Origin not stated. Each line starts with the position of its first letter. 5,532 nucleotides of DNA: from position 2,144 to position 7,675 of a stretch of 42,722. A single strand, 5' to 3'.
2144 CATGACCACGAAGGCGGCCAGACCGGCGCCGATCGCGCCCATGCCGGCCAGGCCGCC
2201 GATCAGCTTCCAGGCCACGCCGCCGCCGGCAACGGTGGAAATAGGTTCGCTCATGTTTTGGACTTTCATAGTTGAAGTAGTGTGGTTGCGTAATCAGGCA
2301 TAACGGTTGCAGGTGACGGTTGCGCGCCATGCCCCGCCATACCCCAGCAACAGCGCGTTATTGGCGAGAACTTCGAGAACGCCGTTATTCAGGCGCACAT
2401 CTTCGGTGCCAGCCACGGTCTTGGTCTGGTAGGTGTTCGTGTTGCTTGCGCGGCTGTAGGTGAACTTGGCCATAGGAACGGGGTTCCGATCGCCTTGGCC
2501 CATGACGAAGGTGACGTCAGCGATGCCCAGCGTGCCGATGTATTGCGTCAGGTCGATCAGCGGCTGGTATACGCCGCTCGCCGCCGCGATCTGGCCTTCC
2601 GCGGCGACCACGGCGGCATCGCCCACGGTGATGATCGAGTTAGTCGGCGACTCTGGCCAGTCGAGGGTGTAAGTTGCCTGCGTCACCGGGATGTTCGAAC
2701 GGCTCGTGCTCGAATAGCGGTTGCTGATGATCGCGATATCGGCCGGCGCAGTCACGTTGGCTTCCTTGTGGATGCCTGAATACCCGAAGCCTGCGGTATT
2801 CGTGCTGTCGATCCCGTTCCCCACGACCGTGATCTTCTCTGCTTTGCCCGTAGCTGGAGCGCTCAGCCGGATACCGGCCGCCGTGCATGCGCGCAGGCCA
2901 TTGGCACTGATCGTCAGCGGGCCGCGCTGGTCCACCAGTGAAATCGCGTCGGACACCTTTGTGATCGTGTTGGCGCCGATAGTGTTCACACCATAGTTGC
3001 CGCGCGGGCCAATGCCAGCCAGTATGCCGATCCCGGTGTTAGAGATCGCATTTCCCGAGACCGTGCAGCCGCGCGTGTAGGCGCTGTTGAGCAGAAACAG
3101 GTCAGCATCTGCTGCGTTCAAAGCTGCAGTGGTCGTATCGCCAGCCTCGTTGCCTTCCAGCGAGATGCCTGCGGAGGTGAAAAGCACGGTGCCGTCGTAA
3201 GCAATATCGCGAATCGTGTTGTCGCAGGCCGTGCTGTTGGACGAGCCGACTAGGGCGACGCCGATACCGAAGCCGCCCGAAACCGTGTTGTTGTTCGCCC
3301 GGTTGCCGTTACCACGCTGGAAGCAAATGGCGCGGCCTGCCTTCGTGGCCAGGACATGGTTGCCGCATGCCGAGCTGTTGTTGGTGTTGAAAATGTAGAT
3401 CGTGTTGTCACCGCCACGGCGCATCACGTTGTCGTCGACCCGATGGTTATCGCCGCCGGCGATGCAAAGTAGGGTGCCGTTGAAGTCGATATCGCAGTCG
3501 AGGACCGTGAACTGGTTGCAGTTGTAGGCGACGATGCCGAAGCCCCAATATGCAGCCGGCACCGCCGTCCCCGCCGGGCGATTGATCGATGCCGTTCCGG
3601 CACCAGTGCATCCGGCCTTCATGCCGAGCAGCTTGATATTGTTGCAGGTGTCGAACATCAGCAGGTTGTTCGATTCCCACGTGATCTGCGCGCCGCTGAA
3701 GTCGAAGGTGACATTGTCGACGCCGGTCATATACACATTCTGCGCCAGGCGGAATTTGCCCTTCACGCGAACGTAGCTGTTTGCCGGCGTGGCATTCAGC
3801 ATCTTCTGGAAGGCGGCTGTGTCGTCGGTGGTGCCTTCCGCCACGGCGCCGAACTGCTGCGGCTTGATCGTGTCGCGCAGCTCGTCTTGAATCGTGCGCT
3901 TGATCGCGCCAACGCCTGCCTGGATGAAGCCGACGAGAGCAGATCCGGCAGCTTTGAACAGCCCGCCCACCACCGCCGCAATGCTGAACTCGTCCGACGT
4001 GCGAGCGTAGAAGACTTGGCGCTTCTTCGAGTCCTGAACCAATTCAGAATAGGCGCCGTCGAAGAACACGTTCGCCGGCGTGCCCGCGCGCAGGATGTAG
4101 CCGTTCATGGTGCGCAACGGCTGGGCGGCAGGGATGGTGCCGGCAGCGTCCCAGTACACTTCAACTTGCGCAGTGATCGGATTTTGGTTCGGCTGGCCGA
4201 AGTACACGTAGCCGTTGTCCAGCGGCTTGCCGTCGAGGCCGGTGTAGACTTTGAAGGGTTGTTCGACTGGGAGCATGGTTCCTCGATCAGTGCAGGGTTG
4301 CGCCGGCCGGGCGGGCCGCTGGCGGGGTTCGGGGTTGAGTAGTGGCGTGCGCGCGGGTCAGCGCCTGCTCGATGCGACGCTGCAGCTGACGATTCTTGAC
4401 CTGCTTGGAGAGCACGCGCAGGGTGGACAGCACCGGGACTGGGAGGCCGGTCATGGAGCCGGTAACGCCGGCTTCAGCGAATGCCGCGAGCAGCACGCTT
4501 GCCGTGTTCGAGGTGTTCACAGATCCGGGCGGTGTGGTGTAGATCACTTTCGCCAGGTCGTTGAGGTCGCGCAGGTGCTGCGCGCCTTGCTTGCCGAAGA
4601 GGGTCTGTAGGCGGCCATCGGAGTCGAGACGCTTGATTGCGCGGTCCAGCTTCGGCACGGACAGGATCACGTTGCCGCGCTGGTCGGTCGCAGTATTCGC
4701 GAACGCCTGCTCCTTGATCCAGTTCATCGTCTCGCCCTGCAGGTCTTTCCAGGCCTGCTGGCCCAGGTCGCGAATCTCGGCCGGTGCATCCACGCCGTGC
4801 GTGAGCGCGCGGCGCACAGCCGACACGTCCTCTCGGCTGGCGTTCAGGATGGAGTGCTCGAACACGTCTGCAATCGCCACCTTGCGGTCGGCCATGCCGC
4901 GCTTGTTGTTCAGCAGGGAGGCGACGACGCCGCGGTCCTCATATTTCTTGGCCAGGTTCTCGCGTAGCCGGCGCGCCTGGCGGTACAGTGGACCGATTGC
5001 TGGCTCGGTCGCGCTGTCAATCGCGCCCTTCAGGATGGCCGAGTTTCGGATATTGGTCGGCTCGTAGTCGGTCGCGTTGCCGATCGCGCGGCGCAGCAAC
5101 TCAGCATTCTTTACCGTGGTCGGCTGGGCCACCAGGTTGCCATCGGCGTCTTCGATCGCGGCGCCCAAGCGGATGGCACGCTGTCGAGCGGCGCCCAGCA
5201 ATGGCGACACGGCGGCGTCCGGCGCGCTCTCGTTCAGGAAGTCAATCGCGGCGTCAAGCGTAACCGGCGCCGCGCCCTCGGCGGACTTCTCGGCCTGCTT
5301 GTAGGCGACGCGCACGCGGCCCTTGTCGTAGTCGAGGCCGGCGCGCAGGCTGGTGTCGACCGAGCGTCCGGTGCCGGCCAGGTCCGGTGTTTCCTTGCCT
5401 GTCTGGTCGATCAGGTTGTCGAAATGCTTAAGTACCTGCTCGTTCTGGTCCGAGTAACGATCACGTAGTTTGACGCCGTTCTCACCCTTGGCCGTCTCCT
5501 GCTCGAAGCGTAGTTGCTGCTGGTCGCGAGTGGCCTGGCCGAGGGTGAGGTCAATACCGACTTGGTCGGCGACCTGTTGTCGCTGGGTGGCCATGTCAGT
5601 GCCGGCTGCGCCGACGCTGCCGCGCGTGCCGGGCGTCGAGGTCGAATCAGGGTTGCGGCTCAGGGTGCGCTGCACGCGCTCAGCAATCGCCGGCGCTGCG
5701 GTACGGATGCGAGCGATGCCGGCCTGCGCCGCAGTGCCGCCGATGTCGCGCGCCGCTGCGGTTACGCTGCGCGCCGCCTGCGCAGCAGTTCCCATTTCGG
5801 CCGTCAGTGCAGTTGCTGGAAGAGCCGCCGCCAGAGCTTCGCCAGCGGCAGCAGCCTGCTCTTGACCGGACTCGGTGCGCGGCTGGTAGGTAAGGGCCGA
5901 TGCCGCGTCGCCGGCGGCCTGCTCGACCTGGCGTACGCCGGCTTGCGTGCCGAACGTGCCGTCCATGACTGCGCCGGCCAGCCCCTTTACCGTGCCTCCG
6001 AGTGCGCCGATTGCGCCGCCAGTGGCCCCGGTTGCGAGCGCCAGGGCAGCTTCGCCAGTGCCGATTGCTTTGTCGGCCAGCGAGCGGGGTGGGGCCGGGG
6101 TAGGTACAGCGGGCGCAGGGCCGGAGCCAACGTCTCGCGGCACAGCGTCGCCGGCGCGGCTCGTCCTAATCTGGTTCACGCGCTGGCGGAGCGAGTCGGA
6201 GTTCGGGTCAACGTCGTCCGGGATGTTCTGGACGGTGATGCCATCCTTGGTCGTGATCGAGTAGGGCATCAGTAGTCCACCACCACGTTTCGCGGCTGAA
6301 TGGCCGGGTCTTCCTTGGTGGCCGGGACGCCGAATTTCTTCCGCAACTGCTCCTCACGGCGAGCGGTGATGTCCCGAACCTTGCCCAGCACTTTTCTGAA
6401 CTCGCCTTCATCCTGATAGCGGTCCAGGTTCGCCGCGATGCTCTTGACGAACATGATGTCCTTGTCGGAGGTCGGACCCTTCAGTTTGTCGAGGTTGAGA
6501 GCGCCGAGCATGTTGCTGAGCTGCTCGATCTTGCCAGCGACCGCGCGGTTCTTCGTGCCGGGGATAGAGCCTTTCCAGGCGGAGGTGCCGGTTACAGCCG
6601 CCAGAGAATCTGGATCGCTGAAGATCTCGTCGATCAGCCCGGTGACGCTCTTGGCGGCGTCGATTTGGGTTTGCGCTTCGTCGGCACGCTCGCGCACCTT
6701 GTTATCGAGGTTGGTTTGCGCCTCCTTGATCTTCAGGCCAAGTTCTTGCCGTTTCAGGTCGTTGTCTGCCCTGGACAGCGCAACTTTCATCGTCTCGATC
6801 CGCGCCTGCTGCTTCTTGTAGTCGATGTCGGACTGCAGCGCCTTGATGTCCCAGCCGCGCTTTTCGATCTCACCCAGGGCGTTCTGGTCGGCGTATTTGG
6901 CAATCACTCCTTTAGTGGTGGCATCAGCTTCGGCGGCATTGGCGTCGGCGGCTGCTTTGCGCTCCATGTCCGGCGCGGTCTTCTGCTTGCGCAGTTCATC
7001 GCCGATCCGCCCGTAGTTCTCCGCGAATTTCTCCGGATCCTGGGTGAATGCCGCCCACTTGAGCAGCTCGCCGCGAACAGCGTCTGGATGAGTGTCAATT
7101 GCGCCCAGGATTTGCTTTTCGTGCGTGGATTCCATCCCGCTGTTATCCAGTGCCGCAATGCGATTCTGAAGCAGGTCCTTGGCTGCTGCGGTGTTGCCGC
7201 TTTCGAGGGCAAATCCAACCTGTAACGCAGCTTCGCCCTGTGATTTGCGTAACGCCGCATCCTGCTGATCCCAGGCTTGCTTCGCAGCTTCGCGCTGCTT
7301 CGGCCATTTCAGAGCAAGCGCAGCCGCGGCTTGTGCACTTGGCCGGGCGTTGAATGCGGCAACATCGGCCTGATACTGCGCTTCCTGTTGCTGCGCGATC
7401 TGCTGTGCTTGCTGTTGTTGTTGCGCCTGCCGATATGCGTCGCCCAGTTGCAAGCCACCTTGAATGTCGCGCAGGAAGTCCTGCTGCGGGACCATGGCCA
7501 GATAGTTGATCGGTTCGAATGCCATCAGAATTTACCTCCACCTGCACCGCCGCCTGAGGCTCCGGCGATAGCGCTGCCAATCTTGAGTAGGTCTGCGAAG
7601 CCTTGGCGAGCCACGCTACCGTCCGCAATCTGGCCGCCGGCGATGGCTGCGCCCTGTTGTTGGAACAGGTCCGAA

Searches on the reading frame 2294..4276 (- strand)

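Call 60: search_protein_families(library=phrogs, proteins=[window:2294-4276:-], max_evalue=0.00001)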
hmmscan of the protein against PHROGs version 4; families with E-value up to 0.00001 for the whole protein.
window:2294-4276:- (660 aa): 7 families
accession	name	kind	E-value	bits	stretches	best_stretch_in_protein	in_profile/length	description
phrog_13893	-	tail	2.8e-11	43.5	1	113-177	174-239/648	tail protein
phrog_27156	-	tail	3.2e-09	36.4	1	128-323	84-278/707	tail spike protein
phrog_17312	-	tail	1.1e-08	34.8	1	105-309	266-437/792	tail protein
phrog_20231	-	tail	2.2e-08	34.1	1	103-179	140-217/691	tail protein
phrog_1171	-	tail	3.5e-08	33.3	1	80-168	149-229/954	tail spike protein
phrog_6117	-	moron, auxiliary metabolic gene and host takeover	2e-07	30.9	1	120-206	121-211/711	colanic acid degradation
phrog_8280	-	tail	9.3e-07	29.8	1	109-565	122-489/632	tail spike protein with colonic acid degradation activity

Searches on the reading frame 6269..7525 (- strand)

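Call 60: search_protein_families(library=phrogs, proteins=[window:6269-7525:-], max_evalue=0.00001)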
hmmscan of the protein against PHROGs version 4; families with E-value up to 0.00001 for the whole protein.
window:6269-7525:- (418 aa): 1 family
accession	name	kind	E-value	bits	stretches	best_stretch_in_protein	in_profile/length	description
phrog_2534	-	other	4.1e-20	73.2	1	35-398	64-408/435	released from the phage upon host infection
